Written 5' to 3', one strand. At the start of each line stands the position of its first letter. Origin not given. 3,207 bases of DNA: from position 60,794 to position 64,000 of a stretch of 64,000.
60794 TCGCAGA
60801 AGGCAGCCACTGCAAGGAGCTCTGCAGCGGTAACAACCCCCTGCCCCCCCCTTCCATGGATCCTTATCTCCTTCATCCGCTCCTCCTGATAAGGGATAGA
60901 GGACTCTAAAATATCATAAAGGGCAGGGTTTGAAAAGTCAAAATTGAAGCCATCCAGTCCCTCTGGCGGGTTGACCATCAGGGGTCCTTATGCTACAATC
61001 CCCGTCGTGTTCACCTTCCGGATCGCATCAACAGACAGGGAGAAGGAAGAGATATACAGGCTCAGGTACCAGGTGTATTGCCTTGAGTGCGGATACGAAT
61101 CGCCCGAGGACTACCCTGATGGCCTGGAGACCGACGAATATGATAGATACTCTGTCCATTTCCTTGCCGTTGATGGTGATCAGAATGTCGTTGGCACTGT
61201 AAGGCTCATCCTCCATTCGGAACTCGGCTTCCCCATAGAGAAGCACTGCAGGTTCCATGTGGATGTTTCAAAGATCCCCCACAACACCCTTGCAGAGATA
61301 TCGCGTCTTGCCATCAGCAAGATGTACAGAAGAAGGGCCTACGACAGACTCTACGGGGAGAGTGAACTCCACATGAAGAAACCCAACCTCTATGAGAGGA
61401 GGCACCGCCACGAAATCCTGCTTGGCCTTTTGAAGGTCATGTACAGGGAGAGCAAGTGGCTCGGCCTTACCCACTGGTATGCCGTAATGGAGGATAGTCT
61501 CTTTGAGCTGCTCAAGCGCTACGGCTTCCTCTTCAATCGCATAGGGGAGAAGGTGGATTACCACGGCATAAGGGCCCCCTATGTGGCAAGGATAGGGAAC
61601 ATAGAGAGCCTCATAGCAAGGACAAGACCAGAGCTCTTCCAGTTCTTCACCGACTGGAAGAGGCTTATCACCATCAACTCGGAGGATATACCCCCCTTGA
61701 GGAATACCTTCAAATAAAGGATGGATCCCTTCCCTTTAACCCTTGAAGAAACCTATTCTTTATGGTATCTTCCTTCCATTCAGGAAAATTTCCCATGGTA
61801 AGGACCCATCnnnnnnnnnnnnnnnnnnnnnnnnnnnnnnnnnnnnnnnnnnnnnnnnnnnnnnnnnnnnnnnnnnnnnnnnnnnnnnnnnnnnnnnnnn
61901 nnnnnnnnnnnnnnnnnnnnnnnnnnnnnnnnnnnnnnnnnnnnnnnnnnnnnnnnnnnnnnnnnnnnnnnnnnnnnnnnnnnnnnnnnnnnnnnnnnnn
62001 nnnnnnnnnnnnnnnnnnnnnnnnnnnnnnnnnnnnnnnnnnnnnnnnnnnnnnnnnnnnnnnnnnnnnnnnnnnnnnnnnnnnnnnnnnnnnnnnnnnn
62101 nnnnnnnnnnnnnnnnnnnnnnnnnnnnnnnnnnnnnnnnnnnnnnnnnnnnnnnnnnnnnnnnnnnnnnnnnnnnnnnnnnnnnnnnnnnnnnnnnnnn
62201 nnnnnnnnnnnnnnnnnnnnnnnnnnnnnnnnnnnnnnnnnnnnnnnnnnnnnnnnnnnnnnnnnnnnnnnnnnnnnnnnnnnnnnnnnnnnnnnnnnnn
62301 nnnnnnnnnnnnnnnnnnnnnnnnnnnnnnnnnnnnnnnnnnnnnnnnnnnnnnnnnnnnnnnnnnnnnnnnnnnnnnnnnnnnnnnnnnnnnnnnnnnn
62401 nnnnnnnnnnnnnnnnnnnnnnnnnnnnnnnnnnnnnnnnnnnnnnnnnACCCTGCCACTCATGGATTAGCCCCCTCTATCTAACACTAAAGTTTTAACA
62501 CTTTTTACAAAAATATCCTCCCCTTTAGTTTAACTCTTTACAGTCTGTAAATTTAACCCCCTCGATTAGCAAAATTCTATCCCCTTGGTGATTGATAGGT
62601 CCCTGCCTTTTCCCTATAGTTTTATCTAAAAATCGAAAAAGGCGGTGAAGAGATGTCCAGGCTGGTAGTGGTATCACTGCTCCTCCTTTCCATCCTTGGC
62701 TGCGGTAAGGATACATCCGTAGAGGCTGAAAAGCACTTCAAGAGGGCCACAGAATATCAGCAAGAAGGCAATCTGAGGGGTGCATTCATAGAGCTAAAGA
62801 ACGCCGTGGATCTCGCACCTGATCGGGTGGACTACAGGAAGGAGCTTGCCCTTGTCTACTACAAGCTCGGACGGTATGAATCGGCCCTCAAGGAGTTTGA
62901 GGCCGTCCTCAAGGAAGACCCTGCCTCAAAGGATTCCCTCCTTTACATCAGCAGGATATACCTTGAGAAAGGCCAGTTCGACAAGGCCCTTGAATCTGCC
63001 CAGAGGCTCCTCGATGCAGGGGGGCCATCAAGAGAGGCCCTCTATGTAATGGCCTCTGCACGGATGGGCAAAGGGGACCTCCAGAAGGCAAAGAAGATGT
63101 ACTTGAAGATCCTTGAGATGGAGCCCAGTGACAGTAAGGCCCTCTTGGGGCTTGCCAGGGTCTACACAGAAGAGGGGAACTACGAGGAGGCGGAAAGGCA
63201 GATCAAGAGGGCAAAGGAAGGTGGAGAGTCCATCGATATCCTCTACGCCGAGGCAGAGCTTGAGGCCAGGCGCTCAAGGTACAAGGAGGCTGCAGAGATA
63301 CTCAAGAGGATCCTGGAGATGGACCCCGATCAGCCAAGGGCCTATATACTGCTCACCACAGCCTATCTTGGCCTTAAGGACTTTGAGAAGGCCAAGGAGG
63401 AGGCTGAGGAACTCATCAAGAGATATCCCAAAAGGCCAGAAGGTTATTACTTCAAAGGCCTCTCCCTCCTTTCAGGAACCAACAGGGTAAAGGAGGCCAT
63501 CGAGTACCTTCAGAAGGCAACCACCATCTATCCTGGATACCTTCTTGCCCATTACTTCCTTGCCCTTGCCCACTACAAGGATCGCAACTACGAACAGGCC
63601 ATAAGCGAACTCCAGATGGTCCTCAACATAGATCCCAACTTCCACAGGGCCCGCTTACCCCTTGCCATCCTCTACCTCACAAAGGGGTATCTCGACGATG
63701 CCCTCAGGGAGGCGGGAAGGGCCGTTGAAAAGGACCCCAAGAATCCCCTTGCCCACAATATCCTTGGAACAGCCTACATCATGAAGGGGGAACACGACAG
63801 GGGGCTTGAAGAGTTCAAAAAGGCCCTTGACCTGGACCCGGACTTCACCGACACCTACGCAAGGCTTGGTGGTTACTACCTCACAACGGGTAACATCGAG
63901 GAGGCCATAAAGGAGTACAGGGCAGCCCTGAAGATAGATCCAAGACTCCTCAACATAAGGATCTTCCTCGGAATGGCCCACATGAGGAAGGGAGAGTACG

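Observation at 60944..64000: Start of a PEP-CTERM/exosortase-type locus: acyltransferase, EpsA-like LuxR regulator and PrsT-like TPR lipoprotein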

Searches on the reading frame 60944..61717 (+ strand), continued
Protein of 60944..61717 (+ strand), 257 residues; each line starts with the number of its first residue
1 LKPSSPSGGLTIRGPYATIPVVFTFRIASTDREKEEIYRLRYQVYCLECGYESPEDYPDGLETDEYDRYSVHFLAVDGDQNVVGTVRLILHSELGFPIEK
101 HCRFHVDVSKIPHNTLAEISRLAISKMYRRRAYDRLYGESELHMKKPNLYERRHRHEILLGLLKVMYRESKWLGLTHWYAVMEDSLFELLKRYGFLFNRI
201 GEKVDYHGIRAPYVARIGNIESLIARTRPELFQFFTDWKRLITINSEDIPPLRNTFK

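Call 59: search_protein_families(library=ncbifam, proteins=[L024:6088-6807:+, L024:7001-7684:+, L024:8756-9763:+, L024:9760-11124:+, L024:11803-14583:+], max_evalue=0.000001)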
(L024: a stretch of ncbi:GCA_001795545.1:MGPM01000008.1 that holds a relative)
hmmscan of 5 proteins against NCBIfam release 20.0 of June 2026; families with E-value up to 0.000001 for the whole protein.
L024:6088-6807:+ (239 aa): 1 family
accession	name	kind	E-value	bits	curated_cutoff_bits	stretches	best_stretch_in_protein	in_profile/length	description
NF033554.9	floc_PepA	equivalog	1.8e-07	31.3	80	1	202-235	231-260/261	flocculation-associated PEP-CTERM protein PepA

L024:7001-7684:+ (227 aa): 2 families
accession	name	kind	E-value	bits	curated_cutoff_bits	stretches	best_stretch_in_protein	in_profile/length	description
TIGR03694.1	exosort_acyl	subfamily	2.7e-66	223.4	111.95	1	2-221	8-238/241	PEP-CTERM/exosortase system-associated acyltransferase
NF052554.1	OrAlActfOlsBRHOCB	equivalog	5.2e-07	29.7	350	1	2-84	8-97/256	L-ornithine N(alpha)-acyltransferase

L024:8756-9763:+ (335 aa): 30 families (the best 25 are shown)
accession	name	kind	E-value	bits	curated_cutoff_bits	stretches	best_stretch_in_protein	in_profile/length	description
NF008468.0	PRK11360.1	equivalog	9.9e-31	106.7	646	1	15-330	290-609/616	two-component system sensor histidine kinase AtoS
NF007688.0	PRK10364.1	equivalog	6.5e-24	84.5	479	1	117-329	237-451/460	two-component system sensor histidine kinase ZraS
NF008293.1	PRK11073.1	equivalog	2.3e-22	79.7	240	1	126-329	136-347/349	nitrogen regulation protein NR(II)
NF053867.1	SprKinKinDBac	equivalog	1.5e-19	69.8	775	1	111-330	277-498/500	sporulation kinase KinD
NF008312.0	PRK11100.1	equivalog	7.2e-18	64.7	356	1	126-329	262-474/477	two-component system sensor histidine kinase CreC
NF046044.1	PnpS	equivalog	2.5e-17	63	400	1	129-278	179-330/390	two-component system histidine kinase PnpS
TIGR02916.1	PEP_his_kin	equivalog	1.3e-12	47.1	300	1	159-328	514-679/679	XrtA/PEP-CTERM system histidine kinase PrsK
TIGR02966.1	phoR_proteo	equivalog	4.4e-12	45.7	334.2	1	128-278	122-274/333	phosphate regulon sensor histidine kinase PhoR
NF041777.1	sens_FixL_Rhizob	equivalog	4.4e-11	42.1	850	1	116-331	258-483/485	sensor protein FixL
NF046026.1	HisKinCckACaul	equivalog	7.9e-11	40.8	1000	1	118-330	300-533/678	cell cycle histidine kinase CckA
NF047465.1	hybrid_HK_LvrA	exception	1.2e-10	40.1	1200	1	128-328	210-421/819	hybrid histidine kinase/response regulator LvrA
NF010076.0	PRK13557.1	subfamily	2.3e-10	39.5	631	1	162-332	209-397/540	histidine kinase famiy protein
NF038297.2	hybrid_HK_HrmK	equivalog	7.2e-10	38.1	725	1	128-317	243-444/607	hybrid histidine kinase/response regulator HrmK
NF008298.1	PRK11086.1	subfamily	1.4e-09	36.9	520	1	233-328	427-524/529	DcuS/MalK family sensor histidine kinase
NF050805.1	CellDivHKDivJCaul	equivalog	1.5e-09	36.7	1000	1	124-327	302-518/531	cell cycle sensor histidine kinase DivJ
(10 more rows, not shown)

L024:9760-11124:+ (454 aa): 87 families (the best 25 are shown)
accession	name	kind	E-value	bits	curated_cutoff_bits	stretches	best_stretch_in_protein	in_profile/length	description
NF008469.0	PRK11361.1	equivalog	1.2e-133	446.2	714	1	6-450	4-453/461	acetoacetate metabolism transcriptional regulator AtoC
TIGR01818.1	ntrC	equivalog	1.2e-119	400.2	558.6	1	9-450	1-462/463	nitrogen regulation protein NR(I)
TIGR02915.1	PEP_resp_reg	equivalog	4.1e-112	375.2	502.6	1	10-453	2-444/445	PEP-CTERM-box response regulator transcription factor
NF041552.1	TF_PrdR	equivalog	3.2e-111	372.4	795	1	127-450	247-575/577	sigma-54 dependent transcriptional regulator PrdR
NF041946.1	LuxO_transreg_Vib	equivalog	6.3e-109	364.8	800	1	26-391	16-380/463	quorum-sensing sigma-54 dependent transcriptional regulator LuxO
NF011695.0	PRK15115.1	equivalog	4.9e-108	361.7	763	1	4-453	4-438/445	two-component system response regulator GlrR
TIGR01817.1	nifA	equivalog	1.2e-105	354.3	528.85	1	133-414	184-461/534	nif-specific transcriptional activator NifA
NF007689.0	PRK10365.1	equivalog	6.6e-105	351.4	760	1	8-448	7-439/441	sigma-54-dependent response regulator transcription factor ZraR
NF051870.1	NAssimRespRegNtrX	equivalog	9e-105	351.2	600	1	8-450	3-449/452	nitrogen assimilation response regulator NtrX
NF038308.1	RNA_repair_RtcR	equivalog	1.8e-97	327.4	650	1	114-445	149-505/530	RNA repair transcriptional activator RtcR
NF008176.1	PRK10923.1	equivalog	4.4e-96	322.3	620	1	6-396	3-390/469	nitrogen regulation protein NR(I)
NF050807.1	TransRegFlbDCaul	equivalog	1.3e-95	321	750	1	19-450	13-437/454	sigma-54-dependent transcriptional regulator FlbD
NF003451.0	PRK05022.1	equivalog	6.4e-95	318.8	476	1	121-449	167-506/512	nitric oxide reductase transcriptional regulator NorR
NF049963.1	RespRegFlgRCampy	domain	3.7e-89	299.5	750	1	9-452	3-428/429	fla regulon two-component system response regulator FlgR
TIGR02329.1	propionate_PrpR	equivalog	1.1e-87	294.9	499.2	1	129-449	196-525/526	propionate catabolism operon regulatory protein PrpR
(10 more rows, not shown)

L024:11803-14583:+ (926 aa): 39 families (the best 25 are shown)
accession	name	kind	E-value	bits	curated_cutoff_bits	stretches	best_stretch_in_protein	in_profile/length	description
TIGR02917.1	PEP_TPR_lipo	equivalog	3e-172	574.7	312.2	1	10-902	4-898/899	XrtA/PEP-CTERM system TPR-repeat protein PrsT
NF040959.1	MamA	equivalog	1.1e-78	263.4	200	7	302-431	73-202/204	magnetosome protein MamA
TIGR02521.1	type_IV_pilW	equivalog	1.4e-58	198.2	154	3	165-326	31-195/234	type IV pilus biogenesis/stability protein PilW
NF033758.1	gliding_GltE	equivalog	5e-45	154.2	225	2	144-410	65-332/411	adventurous gliding motility TPR repeat lipoprotein GltE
TIGR03939.1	PGA_TPR_OMP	equivalog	1.2e-42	146.1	366.65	2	148-267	378-497/800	poly-beta-1,6 N-acetyl-D-glucosamine export porin PgaA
NF033762.1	social_mot_Tgl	equivalog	5.7e-40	137.2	225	1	41-162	43-167/252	social motility TPR repeat lipoprotein Tgl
NF052415.1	T3SS_chap_SctY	equivalog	9e-40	135.5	70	0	103-193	12-105/106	type III secretion apparatus assembly chaperone SctY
TIGR00540.1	TPR_hemY_coli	hypoth_equivalog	1.4e-38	132.6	142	1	590-796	172-383/385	heme biosynthesis-associated TPR protein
NF033920.0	C39_PA2778_fam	equivalog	1.3e-36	126.3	150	0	752-836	170-253/255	PA2778 family cysteine peptidase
NF008757.0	PRK11788.1-5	equivalog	1.3e-31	110.1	363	2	63-265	107-314/388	lipopolysaccharide assembly protein LapB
TIGR02552.1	LcrH_SycD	equivalog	7.3e-30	103.5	104.8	0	742-804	56-118/136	SycD/LcrH family type III secretion system chaperone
TIGR00990.1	3a0801s09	subfamily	2e-29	102.7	757.25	0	362-435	325-398/615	mitochondrial import receptor subunit TOM70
TIGR02795.1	tol_pal_ybgF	equivalog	3e-28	98.8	90.1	0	198-268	38-111/119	tol-pal system protein YbgF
TIGR04510.1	mod_pep_cyc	subfamily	1.6e-26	93.1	400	1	36-263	405-629/814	putative peptide modification system cyclase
NF052400.1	M48_BAM_BepA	equivalog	4.3e-26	91.7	570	1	445-559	316-430/483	beta-barrel assembly-enhancing protease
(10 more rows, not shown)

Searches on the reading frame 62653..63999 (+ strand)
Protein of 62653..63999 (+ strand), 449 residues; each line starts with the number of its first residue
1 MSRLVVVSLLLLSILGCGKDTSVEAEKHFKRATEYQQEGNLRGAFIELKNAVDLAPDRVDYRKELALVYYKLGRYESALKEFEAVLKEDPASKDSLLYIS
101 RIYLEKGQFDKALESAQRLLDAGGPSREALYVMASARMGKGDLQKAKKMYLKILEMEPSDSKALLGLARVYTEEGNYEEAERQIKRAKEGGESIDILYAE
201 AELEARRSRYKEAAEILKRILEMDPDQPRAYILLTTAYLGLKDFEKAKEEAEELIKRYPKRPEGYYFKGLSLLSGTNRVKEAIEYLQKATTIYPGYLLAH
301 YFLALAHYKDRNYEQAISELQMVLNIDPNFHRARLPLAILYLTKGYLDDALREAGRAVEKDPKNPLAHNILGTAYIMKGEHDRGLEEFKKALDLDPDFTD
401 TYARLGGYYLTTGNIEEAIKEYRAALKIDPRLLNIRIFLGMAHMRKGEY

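Call 5: search_protein_families(library=ncbifam, proteins=[window:62653-63999:+], max_evalue=0.01)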
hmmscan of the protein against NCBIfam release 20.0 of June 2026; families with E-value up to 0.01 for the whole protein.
window:62653-63999:+ (449 aa): 50 families (the best 25 are shown)
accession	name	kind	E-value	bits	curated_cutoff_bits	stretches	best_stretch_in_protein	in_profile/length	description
TIGR02917.1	PEP_TPR_lipo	equivalog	9.5e-86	288.5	312.2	1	4-448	7-446/899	XrtA/PEP-CTERM system TPR-repeat protein PrsT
NF040959.1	MamA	equivalog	1.7e-44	151.7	200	3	279-428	53-202/204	magnetosome protein MamA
NF033762.1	social_mot_Tgl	equivalog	3.4e-42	144.5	225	3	278-422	46-193/252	social motility TPR repeat lipoprotein Tgl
TIGR02521.1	type_IV_pilW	equivalog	9.3e-39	133.4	154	3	20-188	26-196/234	type IV pilus biogenesis/stability protein PilW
NF052415.1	T3SS_chap_SctY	equivalog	1.1e-25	90.1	70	4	48-121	29-105/106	type III secretion apparatus assembly chaperone SctY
TIGR02552.1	LcrH_SycD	equivalog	1.2e-23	83.4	104.8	3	290-397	11-118/136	SycD/LcrH family type III secretion system chaperone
NF033758.1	gliding_GltE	equivalog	2.5e-23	82.7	225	2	37-284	98-346/411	adventurous gliding motility TPR repeat lipoprotein GltE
TIGR00990.1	3a0801s09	subfamily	5e-23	81.6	757.25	3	139-357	343-568/615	mitochondrial import receptor subunit TOM70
TIGR03939.1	PGA_TPR_OMP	equivalog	4.2e-22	78.2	366.65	3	50-189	10-148/800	poly-beta-1,6 N-acetyl-D-glucosamine export porin PgaA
NF008520.0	PRK11447.1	equivalog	4.4e-22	77.8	858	2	36-288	280-554/1157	cellulose synthase complex outer membrane protein BcsC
NF008757.0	PRK11788.1-5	equivalog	5.3e-22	78.5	363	3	58-189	106-242/388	lipopolysaccharide assembly protein LapB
NF047558.1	TPR_END_plus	domain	4e-21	74.7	32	0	299-331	1-32/56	TPR end-of-group domain-containing protein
NF033920.0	C39_PA2778_fam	equivalog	1.3e-20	73.9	150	2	266-360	159-253/255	PA2778 family cysteine peptidase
TIGR02795.1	tol_pal_ybgF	equivalog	1e-19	71.3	90.1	2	198-295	6-108/119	tol-pal system protein YbgF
NF008756.0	PRK11788.1-4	equivalog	5.1e-19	68.6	474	3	62-186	110-239/389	lipopolysaccharide assembly protein LapB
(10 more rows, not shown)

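Call 6: search_protein_families(library=pfam, proteins=[window:62653-63999:+], max_evalue=0.01)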
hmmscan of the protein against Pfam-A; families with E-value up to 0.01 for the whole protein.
window:62653-63999:+ (449 aa): 47 families (the best 25 are shown)
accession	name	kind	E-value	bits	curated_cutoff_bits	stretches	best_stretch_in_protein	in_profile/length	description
PF14559.12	TPR_19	-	3.7e-55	184.6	25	7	208-265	5-62/68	Tetratricopeptide repeat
PF07719.23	TPR_2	-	3.2e-54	177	27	4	63-91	5-33/34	Tetratricopeptide repeat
PF13432.12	TPR_16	-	2e-50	169.2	32.7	5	64-124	2-62/65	Tetratricopeptide repeat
PF13428.12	TPR_14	-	2.7e-44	145.4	23.5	7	195-234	2-41/44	Tetratricopeptide repeat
PF13181.12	TPR_8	-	7.9e-41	135.2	25.7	4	400-430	2-32/34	Tetratricopeptide repeat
PF00515.34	TPR_1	-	8.9e-38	127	27.8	4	366-398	2-34/34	Tetratricopeptide repeat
PF13431.12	TPR_17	-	2.4e-36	121.4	24.4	3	150-181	2-33/34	Tetratricopeptide repeat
PF13414.12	TPR_11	-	4.5e-35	119.5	26.8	4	412-447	7-42/42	TPR repeat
PF12895.13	ANAPC3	-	4.8e-27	94.5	27.2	3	142-219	4-81/82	Anaphase-promoting complex, cyclosome, subunit 3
PF13174.12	TPR_6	-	9.9e-25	85.9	26.3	0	233-260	5-32/33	Tetratricopeptide repeat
PF13424.12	TPR_12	-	1.3e-23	83.4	30.1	5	129-188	5-72/77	Tetratricopeptide repeat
PF23914.1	TPR_CcmH_CycH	-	4.3e-22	79.1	42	2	86-184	43-144/158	Cytochrome c-type biogenesis protein H TPR domain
PF13371.12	TPR_9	-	7.8e-22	77.5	35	1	37-94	7-64/73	Tetratricopeptide repeat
PF24575.1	TPR_Slam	-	1.2e-20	74.3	35.2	3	297-342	47-92/104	Surface lipoprotein assembly modifier, N-terminal TPR repeats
PF14853.12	Fis1_TPR_C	-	1.3e-18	67.3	25.3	1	300-334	4-38/53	Fis1 C-terminal tetratricopeptide repeat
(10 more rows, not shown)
